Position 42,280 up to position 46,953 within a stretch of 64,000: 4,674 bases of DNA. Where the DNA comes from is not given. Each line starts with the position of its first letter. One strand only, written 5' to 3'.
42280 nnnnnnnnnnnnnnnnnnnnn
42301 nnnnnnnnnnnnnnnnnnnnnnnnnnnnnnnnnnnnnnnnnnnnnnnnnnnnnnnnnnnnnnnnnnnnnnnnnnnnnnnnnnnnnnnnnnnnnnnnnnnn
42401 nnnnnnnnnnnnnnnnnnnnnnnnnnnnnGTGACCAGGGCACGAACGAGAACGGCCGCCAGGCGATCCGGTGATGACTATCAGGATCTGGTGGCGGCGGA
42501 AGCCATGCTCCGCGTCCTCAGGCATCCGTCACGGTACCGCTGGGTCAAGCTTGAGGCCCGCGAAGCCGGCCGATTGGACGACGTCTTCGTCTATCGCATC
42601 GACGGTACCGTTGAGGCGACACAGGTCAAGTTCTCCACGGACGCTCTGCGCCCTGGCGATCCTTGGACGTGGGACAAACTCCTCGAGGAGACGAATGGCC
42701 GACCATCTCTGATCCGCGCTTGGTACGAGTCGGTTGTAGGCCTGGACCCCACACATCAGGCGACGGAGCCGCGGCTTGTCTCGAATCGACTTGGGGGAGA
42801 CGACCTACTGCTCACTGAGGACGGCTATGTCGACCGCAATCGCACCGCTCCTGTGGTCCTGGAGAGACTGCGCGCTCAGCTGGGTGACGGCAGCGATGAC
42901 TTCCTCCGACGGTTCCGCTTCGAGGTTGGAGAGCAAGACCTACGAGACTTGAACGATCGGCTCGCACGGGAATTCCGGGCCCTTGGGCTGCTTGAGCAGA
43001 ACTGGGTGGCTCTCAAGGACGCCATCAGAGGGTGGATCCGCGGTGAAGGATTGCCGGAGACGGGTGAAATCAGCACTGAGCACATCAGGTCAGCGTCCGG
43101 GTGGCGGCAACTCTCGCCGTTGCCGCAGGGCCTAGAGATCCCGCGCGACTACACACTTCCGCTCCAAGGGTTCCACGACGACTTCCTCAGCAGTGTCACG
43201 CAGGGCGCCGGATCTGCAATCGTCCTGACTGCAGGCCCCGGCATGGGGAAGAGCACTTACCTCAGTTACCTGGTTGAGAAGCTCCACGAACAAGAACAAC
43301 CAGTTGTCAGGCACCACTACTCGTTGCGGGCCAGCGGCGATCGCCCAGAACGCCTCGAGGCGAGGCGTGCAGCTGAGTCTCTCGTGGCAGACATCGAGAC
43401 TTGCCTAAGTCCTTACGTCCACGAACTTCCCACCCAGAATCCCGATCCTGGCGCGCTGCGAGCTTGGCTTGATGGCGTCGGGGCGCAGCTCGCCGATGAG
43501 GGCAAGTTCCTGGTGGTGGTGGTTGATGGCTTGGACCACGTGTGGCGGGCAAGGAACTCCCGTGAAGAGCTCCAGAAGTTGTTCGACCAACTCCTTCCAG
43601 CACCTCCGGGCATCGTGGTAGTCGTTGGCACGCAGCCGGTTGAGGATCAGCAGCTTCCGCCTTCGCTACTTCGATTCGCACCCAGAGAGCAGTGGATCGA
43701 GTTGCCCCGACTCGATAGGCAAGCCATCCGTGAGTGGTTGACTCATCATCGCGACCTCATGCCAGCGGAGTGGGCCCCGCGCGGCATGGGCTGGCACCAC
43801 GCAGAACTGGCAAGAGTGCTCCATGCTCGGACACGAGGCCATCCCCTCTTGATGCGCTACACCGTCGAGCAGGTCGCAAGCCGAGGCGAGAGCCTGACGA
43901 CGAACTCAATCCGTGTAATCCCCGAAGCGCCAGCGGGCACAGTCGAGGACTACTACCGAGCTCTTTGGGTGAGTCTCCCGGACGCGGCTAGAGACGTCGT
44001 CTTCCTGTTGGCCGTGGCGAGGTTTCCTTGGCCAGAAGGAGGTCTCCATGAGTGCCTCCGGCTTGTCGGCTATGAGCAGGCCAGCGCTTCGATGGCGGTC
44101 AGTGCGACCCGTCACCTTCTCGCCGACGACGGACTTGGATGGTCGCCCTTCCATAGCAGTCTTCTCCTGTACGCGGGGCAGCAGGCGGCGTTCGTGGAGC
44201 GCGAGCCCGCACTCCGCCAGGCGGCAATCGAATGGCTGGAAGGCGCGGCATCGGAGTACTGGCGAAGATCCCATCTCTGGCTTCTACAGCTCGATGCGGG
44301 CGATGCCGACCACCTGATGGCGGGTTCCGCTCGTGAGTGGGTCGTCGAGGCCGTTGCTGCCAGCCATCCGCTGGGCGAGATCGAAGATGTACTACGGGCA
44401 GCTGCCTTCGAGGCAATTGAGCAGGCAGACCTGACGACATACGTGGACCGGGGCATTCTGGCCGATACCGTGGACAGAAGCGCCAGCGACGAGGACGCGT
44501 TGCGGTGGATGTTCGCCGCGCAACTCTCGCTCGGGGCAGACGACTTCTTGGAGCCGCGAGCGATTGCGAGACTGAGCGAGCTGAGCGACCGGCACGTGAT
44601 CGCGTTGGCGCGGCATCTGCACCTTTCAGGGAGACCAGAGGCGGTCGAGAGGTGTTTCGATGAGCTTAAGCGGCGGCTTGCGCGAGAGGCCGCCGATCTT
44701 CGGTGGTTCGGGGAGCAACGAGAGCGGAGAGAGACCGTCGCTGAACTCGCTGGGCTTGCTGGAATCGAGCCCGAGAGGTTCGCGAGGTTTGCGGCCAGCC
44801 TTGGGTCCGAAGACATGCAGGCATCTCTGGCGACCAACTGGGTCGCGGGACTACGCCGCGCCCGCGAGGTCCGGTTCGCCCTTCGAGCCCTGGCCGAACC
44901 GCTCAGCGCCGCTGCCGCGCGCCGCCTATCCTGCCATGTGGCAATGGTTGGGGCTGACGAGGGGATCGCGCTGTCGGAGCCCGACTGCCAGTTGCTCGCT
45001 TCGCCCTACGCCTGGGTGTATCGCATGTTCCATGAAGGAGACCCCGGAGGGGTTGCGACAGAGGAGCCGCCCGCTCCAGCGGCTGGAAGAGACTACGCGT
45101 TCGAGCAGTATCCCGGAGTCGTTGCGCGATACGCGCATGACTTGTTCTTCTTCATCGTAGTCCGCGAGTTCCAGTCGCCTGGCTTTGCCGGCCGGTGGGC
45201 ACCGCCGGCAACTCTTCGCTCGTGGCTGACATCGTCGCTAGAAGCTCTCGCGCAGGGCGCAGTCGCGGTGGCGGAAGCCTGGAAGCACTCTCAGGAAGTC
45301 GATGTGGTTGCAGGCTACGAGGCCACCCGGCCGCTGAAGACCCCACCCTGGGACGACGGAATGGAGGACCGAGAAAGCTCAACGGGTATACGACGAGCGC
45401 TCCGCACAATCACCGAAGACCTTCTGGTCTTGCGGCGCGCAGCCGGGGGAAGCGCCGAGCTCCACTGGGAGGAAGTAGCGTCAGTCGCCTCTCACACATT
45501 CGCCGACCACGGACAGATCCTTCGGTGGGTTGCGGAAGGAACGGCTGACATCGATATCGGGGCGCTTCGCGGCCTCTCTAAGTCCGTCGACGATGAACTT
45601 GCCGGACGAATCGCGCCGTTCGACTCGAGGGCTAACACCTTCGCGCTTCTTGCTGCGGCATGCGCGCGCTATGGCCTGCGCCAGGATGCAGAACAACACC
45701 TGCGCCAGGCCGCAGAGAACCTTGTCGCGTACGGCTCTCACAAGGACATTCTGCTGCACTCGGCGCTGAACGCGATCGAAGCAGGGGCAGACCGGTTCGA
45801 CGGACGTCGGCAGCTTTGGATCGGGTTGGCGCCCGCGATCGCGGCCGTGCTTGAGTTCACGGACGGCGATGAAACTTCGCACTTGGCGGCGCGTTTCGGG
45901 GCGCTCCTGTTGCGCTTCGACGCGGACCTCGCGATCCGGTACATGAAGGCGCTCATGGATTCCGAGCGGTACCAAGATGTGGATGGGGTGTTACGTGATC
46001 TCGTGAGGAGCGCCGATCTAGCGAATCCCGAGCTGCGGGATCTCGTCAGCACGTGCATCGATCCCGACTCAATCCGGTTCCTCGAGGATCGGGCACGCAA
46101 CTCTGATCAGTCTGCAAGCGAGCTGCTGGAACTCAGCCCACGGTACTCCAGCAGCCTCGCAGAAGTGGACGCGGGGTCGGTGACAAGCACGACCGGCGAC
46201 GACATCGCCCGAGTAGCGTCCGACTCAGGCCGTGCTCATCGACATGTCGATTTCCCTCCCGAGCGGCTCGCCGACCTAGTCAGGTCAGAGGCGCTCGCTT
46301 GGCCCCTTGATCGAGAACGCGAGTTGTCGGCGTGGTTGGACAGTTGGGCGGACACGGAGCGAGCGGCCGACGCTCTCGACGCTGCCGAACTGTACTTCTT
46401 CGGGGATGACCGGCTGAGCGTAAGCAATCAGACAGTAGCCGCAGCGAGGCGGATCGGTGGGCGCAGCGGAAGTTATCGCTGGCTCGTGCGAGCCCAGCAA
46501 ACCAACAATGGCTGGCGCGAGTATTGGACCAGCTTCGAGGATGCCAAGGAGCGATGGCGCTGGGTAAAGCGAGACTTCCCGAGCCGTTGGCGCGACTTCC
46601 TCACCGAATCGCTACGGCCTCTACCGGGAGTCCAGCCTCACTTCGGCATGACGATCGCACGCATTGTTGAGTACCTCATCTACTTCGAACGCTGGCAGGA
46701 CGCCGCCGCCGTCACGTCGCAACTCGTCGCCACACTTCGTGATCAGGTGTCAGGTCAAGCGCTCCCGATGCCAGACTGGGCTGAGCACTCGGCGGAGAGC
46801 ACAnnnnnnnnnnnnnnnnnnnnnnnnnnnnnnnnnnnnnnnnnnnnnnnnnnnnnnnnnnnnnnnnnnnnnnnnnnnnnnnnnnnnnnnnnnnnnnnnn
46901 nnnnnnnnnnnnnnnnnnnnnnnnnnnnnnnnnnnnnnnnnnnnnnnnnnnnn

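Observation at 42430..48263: Avs-like STAND NTPase with Cap4/DUF4297-type nuclease head, coupled to an unknown 486-aa partner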

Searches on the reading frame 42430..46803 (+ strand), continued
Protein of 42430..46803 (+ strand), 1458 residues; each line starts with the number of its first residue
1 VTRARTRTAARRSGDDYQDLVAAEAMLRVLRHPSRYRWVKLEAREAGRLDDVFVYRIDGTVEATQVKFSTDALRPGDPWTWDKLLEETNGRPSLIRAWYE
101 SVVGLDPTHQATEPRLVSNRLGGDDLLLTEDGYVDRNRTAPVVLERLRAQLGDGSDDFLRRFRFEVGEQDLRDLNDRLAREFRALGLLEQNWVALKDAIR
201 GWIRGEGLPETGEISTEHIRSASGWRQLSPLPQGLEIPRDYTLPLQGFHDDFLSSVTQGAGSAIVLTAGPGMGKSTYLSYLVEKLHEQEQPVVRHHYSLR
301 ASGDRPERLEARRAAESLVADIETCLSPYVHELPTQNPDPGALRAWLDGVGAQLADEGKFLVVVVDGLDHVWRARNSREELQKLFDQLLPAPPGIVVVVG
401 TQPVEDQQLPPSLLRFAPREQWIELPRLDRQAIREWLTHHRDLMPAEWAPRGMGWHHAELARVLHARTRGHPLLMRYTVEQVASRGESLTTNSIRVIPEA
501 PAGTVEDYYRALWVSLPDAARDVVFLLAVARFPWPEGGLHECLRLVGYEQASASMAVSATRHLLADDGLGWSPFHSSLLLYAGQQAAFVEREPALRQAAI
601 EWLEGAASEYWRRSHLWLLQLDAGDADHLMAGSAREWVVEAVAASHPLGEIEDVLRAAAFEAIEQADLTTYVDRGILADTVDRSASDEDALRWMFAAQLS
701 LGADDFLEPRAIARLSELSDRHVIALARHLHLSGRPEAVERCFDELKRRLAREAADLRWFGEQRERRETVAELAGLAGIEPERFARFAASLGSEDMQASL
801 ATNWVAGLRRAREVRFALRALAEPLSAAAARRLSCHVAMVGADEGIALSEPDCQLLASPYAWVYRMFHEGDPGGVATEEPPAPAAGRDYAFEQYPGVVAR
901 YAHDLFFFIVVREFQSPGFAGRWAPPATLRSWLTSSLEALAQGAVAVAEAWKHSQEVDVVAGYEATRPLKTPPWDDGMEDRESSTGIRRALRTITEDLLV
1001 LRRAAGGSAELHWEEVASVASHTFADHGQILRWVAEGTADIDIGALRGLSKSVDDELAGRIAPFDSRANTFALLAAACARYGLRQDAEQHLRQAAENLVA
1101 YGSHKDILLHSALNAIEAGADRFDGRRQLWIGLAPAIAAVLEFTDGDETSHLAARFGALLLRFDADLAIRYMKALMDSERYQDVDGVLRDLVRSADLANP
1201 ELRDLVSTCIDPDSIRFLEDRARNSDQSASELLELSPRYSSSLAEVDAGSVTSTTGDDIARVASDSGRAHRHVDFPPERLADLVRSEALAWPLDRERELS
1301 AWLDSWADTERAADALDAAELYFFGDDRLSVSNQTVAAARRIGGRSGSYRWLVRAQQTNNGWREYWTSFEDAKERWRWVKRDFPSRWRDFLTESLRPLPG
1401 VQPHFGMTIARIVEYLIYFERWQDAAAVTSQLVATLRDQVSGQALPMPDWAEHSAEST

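Call 68: find_encoding_contigs(protein=P0173, flank=6000, max_places=1)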
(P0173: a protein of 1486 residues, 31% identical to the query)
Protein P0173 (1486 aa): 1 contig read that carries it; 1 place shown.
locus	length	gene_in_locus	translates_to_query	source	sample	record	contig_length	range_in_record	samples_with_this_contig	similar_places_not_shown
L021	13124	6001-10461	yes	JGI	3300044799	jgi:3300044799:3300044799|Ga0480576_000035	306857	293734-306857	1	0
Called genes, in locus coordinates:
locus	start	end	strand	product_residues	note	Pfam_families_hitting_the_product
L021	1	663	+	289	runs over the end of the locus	PF00126:HTH_1, PF03466:LysR_substrate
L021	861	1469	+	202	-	PF00702:Hydrolase, PF12710:HAD (weak), PF13419:HAD_2, PF13242:Hydrolase_like (faint)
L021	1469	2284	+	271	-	-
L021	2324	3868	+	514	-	-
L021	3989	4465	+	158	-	PF12641:Flavodoxin_3, PF12724:Flavodoxin_5, PF00258:Flavodoxin_1, PF03358:FMN_red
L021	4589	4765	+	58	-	PF07432:Hc1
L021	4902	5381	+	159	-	PF07977:FabA, PF22818:ApeI-like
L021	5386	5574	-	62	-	-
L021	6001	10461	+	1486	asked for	PF13191:AAA_16 (weak), PF13401:AAA_22 (weak), PF24883:NPHP3_N, PF05729:NACHT (weak)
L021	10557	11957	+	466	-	-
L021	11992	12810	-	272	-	PF04383:KilA-N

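Call 77: list_cluster_members(proteins=[P0084, P0177, P0190, P0134, P0098, P0178, P0062, window:46803-48260:+])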
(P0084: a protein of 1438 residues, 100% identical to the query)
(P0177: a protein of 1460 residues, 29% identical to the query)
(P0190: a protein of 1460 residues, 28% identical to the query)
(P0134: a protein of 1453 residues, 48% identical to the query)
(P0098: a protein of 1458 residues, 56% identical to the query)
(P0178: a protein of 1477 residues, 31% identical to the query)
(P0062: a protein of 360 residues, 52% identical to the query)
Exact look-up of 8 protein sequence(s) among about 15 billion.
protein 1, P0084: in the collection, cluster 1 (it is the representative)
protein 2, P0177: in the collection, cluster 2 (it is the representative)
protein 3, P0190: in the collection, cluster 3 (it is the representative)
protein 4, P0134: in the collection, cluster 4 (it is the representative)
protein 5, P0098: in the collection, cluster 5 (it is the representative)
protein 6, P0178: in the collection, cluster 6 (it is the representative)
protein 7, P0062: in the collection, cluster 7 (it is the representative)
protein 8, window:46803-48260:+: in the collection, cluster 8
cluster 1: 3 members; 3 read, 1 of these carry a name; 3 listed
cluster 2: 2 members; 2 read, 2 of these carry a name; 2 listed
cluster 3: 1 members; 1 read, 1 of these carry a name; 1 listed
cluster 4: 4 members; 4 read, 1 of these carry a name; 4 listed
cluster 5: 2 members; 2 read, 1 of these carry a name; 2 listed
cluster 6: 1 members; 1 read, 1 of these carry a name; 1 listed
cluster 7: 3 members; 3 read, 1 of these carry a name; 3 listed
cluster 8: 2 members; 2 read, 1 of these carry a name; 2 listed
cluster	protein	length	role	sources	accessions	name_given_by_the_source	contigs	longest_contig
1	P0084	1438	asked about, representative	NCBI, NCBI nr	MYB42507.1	MAG: ATP-binding protein [Chloroflexi bacterium] | ATP-binding protein [Chloroflexota bacterium]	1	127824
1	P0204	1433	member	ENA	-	-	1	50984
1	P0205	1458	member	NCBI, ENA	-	-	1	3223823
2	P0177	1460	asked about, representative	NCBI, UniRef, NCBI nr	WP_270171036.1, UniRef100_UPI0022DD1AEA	ATP-binding protein [Paenibacillus sp. SYP-B4298] | ATP-binding protein n=1 Tax=Paenibacillus sp. SYP-B4298 TaxID=2996034 RepID=UPI0022DD1AEA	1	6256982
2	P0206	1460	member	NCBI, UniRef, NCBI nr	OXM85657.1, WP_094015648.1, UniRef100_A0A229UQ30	ATP-binding protein [Paenibacillus rigui] | Nephrocystin 3-like N-terminal domain-containing protein n=1 Tax=Paenibacillus rigui ...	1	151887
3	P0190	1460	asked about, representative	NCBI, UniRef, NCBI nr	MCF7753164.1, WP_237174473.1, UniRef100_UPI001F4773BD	hypothetical protein KQ941_01825 [Paenibacillus xylanexedens] | hypothetical protein n=1 Tax=Paenibacillus xylanexedens TaxID=528191 RepID=UPI001F4773BD | hypothetical protein [Paenibacillus xylanexedens]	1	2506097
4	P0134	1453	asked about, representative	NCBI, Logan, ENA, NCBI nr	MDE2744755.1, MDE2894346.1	MAG: dsDNA nuclease domain-containing protein [Chloroflexota bacterium] | dsDNA nuclease domain-containing protein [Chloroflexota bacterium]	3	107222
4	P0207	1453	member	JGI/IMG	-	-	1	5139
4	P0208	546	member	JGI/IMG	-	-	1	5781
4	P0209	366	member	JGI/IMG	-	-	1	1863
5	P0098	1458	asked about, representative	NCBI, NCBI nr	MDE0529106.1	MAG: ATP-binding protein [Truepera sp.] | ATP-binding protein [Truepera sp.]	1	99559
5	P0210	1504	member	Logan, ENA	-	-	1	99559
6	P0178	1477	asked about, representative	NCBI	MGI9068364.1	MAG: ATP-binding protein [Pyrinomonadaceae bacterium]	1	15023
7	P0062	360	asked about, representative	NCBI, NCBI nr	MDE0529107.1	MAG: hypothetical protein OXH85_10540 [Truepera sp.] | hypothetical protein [Truepera sp.]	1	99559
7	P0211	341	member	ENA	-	-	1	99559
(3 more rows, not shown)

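Call 103: search_protein_families(library=ncbifam, proteins=[P0187, L017:12376-13824:+], max_evalue=0.01)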
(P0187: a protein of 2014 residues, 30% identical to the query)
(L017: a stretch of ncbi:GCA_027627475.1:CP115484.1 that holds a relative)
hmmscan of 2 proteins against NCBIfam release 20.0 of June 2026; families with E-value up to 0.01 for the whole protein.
P0187 (2014 aa): 1 family
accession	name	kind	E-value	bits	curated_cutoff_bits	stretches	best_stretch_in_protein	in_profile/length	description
NF041810.1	Avs1b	equivalog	3.7e-14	50.9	1500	1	244-586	186-514/1931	AVAST type 1 anti-phage system protease Avs1b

L017:12376-13824:+ (483 aa): 0 families

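Call 104: search_protein_families(library=padloc, proteins=[P0187, L017:12376-13824:+], max_evalue=0.01)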
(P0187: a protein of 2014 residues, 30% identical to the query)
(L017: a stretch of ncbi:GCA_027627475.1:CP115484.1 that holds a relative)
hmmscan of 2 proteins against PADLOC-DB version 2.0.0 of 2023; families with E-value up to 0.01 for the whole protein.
P0187 (2014 aa): 4 families
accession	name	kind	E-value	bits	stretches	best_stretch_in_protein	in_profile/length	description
PDLC02159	Avs1b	-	3.5e-16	55.8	1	260-585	202-513/1924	-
PDLC02005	SAVED3--SAVED_PDDEXK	-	5.8e-10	36.3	1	6-138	5-124/483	-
PDLC00741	Effector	-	2e-08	31.2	1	4-136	3-127/489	Endonuclease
PDLC03848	LmuA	-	0.0011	17.4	1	16-201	14-183/373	-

L017:12376-13824:+ (483 aa): 0 families

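Call 125: find_encoding_contigs(protein=P0178, flank=10000, max_places=2)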
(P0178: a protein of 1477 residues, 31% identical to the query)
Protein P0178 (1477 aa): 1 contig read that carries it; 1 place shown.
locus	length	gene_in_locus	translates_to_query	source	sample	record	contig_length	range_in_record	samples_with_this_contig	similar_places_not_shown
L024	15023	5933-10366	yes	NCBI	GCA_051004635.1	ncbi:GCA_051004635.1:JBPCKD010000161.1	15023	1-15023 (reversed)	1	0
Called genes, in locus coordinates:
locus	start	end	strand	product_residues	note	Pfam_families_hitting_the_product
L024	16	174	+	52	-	PF09720:Unstab_antitox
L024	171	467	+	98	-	PF05016:ParE_toxin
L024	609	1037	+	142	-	-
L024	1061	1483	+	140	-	-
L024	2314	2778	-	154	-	PF28078:GvpU-like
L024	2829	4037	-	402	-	PF03544:TonB_C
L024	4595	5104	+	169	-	-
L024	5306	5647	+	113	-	PF12728:HTH_17 (weak)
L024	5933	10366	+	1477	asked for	PF05729:NACHT (faint), PF13191:AAA_16 (faint), PF13401:AAA_22, PF24883:NPHP3_N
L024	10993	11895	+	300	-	-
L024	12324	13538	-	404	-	PF00589:Phage_integrase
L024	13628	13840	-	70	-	-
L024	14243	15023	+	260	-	PF00158:Sigma54_activat, PF01078:Mg_chelatase (faint), PF14532:Sigma54_activ_2, PF07728:AAA_5 (weak), PF25601:AAA_lid_14 (weak)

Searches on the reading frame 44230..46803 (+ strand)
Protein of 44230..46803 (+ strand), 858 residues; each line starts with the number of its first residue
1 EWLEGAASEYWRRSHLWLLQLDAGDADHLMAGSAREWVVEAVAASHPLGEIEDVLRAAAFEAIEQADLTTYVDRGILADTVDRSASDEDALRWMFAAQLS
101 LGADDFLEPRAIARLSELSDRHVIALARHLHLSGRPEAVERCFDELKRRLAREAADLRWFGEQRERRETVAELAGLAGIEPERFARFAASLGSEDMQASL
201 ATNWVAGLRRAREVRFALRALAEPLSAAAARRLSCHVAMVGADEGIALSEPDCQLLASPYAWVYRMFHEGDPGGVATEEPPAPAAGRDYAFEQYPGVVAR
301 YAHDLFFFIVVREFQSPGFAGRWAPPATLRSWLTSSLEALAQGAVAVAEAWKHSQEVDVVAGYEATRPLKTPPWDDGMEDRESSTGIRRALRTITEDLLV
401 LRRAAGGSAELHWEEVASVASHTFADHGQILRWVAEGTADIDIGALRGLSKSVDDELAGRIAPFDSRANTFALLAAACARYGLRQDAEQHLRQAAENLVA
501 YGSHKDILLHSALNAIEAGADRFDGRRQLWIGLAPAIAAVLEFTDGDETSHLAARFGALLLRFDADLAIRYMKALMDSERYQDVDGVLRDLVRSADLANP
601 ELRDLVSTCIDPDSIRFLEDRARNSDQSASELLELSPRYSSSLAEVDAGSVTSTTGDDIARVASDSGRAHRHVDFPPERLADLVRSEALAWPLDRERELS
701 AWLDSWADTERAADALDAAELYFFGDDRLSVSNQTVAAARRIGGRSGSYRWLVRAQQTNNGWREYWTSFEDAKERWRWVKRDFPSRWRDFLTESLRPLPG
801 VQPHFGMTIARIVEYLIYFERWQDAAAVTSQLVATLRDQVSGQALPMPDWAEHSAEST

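Call 75: predict_structure(alignment_id=A5)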
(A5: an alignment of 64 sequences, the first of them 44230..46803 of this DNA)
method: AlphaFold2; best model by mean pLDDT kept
length: 858 residues; sequences in the alignment: 64
mean_pLDDT: 88.4   pTM: 0.87
mean pLDDT of the five models: 88.4, 88.3, 88.1, 86.8, 86.7
residues with pLDDT >= 90: 563; 70-90: 241; 50-70: 19; < 50: 35
segments of 3 or more residues with pLDDT < 50: 638-667, 854-858
pLDDT, mean of each block of 10 residues (from residue 1): 81 86 93 94 93 96 96 95 90 96 90 93 96 95 95 71 88 95 93 89 94 93 93 95 90 93 88 81 79 89 96 92 91 94 95 91 95 81 94 95 93 97 94 94 98 95 95 98 97 96 76 94 90 94 87 92 88 91 88 82 80 85 86 67 41 31 40 84 81 87 90 93 90 93 90 94 88 95 95 91 88 96 97 95 91 50
secondary structure, 60 per line:
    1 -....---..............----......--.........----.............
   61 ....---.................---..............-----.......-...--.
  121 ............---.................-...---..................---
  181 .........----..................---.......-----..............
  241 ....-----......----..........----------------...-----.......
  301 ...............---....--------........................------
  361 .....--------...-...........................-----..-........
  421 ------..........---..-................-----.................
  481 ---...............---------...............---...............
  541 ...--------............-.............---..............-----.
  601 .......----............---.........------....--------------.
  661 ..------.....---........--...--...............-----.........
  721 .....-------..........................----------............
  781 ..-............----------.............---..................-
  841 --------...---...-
elements in order (helices of 4 or more, strands of 3 or more residues): H2-5 H9-22 H27-32 H35-43 H48-64 H68-84 H88-101 H107-113 H120-132 H136-152 H160-177 H181-189 H194-211 H215-221 H227-244 H250-255 H260-269 H294-315 H319-322 H331-354 H361-365 H378-404 H413-420 H427-436 H443-458 H464-480 H484-498 H508-522 H526-543 H552-563 H565-577 H581-594 H600-607 H612-623 H627-635 H642-645 H669-673 H677-684 H692-706 H712-725 H733-758 H769-782 H784-795 H806-818 H822-839
